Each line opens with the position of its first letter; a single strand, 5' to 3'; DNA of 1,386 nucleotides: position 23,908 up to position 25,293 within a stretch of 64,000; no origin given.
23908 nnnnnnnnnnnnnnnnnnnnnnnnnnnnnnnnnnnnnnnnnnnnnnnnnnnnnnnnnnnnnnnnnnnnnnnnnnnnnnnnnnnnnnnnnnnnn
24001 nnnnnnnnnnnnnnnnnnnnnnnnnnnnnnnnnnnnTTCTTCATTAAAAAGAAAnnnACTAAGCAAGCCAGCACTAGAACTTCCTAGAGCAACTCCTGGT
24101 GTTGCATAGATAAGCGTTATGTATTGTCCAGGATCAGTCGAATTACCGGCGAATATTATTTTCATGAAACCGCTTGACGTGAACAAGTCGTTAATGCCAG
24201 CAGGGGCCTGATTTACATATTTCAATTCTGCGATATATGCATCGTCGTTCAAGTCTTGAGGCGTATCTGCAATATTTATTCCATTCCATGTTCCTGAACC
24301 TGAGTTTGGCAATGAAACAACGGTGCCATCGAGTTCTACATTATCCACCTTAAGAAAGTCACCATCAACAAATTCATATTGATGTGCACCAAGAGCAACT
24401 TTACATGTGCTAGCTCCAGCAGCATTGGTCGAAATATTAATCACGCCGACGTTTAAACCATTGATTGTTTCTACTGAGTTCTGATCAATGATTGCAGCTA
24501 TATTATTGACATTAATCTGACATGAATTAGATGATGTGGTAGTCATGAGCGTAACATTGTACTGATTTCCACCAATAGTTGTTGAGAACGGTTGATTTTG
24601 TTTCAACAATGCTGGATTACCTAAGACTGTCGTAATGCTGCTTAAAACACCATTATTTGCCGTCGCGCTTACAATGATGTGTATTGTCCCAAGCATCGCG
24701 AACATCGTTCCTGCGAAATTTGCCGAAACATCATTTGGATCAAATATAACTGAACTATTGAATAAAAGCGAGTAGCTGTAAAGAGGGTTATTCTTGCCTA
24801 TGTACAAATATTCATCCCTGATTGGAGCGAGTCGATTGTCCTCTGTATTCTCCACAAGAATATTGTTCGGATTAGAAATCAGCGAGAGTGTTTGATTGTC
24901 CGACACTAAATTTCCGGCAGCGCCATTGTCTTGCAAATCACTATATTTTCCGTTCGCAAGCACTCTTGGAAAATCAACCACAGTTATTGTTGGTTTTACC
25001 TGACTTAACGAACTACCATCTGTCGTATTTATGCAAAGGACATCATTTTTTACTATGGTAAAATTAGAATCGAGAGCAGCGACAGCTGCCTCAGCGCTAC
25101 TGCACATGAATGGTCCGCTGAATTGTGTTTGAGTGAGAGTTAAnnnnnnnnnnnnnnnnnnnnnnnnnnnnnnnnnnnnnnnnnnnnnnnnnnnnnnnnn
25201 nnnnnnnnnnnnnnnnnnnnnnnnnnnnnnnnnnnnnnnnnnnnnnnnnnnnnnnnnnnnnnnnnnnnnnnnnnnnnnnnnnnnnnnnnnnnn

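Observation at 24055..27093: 1012-aa Cys-rich, sequon-dense lipoprotein that is a paralog of the S-layer protein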

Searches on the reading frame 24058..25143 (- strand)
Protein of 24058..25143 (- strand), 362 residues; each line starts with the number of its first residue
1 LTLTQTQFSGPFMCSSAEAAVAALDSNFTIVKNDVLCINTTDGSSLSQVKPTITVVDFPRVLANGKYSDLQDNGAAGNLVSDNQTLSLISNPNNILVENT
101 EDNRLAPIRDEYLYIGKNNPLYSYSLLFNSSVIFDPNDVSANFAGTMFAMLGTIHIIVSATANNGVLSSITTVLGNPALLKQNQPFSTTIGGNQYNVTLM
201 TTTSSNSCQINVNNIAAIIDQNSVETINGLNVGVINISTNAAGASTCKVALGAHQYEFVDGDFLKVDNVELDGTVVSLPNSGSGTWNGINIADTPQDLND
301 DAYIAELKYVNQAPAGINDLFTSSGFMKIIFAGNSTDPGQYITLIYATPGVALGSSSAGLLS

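Call 60: predict_structure(alignment_id=A5)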
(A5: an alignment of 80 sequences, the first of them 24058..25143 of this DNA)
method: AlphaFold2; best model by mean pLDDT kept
length: 362 residues; sequences in the alignment: 80
mean_pLDDT: 79.9   pTM: 0.81
mean pLDDT of the five models: 79.9, 78.3, 77.5, 77.3, 76.8
residues with pLDDT >= 90: 178; 70-90: 94; 50-70: 34; < 50: 56
segments of 3 or more residues with pLDDT < 50: 1-13, 16-31, 309-323, 351-362
pLDDT, mean of each block of 10 residues (from residue 1): 37 49 41 71 80 89 88 68 90 61 68 85 95 95 94 94 98 94 96 95 94 98 95 95 94 94 93 94 97 82 72 42 66 76 70 37 28
secondary structure, 60 per line:
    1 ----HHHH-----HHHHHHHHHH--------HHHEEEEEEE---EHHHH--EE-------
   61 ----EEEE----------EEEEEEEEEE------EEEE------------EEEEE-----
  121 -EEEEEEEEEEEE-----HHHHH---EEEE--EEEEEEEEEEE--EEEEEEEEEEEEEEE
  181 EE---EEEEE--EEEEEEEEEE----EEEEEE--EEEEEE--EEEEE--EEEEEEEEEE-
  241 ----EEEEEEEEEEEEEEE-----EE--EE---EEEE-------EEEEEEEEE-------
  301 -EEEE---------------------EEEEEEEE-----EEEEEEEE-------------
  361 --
elements in order: H5-8 H14-23 E35-41 H46-49 E65-68 E79-88 E95-98 E111-115 E122-133 H139-143 E147-150 E153-163 E166-182 E186-190 E193-202 E207-212 E215-220 E223-227 E230-239 E245-259 E274-277 E285-293 E302-305 E327-334 E340-347

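Call 63: fold_search(model_id=the predicted structure, library=pdb)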
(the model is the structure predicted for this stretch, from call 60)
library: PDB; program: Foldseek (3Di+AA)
matches with E <= 10: 850; with E <= 0.001: 0
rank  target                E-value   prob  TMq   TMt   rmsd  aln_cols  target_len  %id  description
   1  3b07_B                9.4e-03  0.04  0.07  0.08  30.1       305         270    9  Crystal structure of octameric pore form of gamma-hemolysin from Staphylococcus aureus (released 2011-10-12)
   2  9tp6_B                1.3e-02  0.11  0.11  0.14  17.6       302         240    6  Structure of LolA3 from Porphyromonas gingivalis (released 2026-02-18)
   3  9tp6_A                2.0e-02  0.06  0.09  0.12  21.4       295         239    6  Structure of LolA3 from Porphyromonas gingivalis (released 2026-02-18)
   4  9k9n_A                3.6e-02  0.07  0.11  0.07  24.3       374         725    9  Cryo-EM structure of MjHKU4r-CoV-1 receptor-binding domain complexed with human CD26 (released 2025-09-03)
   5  9qr8_A                5.0e-02  0.07  0.11  0.14  22.4       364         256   11  Gliadin degrading prolyl endopeptidase Celiacase (neprosin C334V) (released 2025-10-22)
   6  7pi7_A                7.8e-02  0.07  0.11  0.11  21.0       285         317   11  PfCyRPA bound to monoclonal antibody Cy.002 Fab fragment (released 2022-02-09)
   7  7zvc_A                7.8e-02  0.06  0.11  0.14  22.6       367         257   12  Second crystal form of the mature glutamic-class prolyl-endopeptidase neprosin at 1.85 A resolution. (released 2022-08-10)
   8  9d1y_A                8.2e-02  0.08  0.14  0.14  20.1       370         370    9  Structure of G75R Ubiquitin bound to KLHDC3-EloB/C (released 2024-11-20)
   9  9rsu_A                8.2e-02  0.03  0.08  0.10  31.0       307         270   13  NetF pore structure (released 2026-02-18)
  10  4h40_A                9.7e-02  0.06  0.11  0.12  24.4       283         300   13  Crystal structure of a putative cell adhesion protein (BF2867) from Bacteroides fragilis NCTC 9343 at 2.57 A resolutio (released 2012-10-03)
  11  1u8e_A                1.0e-01  0.04  0.11  0.07  25.1       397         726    8  HUMAN DIPEPTIDYL PEPTIDASE IV/CD26 MUTANT Y547F (released 2004-08-17)
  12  3cgl_E                1.1e-01  0.08  0.13  0.18  16.6       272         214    9  Crystal Structure and Raman Studies of dsFP483, a Cyan Fluorescent Protein from Discosoma striata (released 2008-07-01)
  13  3n6r_A                1.3e-01  0.08  0.10  0.06  19.0       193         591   11  CRYSTAL STRUCTURE OF the holoenzyme of PROPIONYL-COA CARBOXYLASE (PCC) (released 2010-08-25)
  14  9fyq_C                1.3e-01  0.04  0.10  0.09  24.0       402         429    8  Cryo-EM structure of native SV2A in complex with TeNT-Hc, gangliosides and Pro-Macrobody 5 (released 2025-05-21)
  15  1f31_A                1.3e-01  0.02  0.08  0.04  27.2       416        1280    8  CRYSTAL STRUCTURE OF CLOSTRIDIUM BOTULINUM NEUROTOXIN B COMPLEXED WITH A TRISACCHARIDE (released 2000-11-01)
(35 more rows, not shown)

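Call 69: search_solved_structures(query=A5, max_evalue=10, show_alignments=3)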
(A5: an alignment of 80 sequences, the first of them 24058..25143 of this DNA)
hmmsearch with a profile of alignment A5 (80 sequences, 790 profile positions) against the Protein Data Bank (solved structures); distinct sequences matched with E-value up to 10: 6.
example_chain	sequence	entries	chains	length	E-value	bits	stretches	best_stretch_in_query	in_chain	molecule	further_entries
9fsa_A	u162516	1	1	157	1.9e-12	49.4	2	657-751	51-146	S-layer protein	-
1ggl_A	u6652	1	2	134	0.044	15.1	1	138-197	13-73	PROTEIN (CELLULAR RETINOL-BINDING PROTEIN III)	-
6e5w_A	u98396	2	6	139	0.048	15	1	138-197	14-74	Retinol-binding protein 5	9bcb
2pkp_A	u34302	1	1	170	0.27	12.5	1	275-332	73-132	Homoaconitase small subunit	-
8vzy_A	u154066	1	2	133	0.44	11.8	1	137-199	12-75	Retinol-binding protein 2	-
7ue2_A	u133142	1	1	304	9.6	7.4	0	303-338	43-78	RPB_PLP3_R6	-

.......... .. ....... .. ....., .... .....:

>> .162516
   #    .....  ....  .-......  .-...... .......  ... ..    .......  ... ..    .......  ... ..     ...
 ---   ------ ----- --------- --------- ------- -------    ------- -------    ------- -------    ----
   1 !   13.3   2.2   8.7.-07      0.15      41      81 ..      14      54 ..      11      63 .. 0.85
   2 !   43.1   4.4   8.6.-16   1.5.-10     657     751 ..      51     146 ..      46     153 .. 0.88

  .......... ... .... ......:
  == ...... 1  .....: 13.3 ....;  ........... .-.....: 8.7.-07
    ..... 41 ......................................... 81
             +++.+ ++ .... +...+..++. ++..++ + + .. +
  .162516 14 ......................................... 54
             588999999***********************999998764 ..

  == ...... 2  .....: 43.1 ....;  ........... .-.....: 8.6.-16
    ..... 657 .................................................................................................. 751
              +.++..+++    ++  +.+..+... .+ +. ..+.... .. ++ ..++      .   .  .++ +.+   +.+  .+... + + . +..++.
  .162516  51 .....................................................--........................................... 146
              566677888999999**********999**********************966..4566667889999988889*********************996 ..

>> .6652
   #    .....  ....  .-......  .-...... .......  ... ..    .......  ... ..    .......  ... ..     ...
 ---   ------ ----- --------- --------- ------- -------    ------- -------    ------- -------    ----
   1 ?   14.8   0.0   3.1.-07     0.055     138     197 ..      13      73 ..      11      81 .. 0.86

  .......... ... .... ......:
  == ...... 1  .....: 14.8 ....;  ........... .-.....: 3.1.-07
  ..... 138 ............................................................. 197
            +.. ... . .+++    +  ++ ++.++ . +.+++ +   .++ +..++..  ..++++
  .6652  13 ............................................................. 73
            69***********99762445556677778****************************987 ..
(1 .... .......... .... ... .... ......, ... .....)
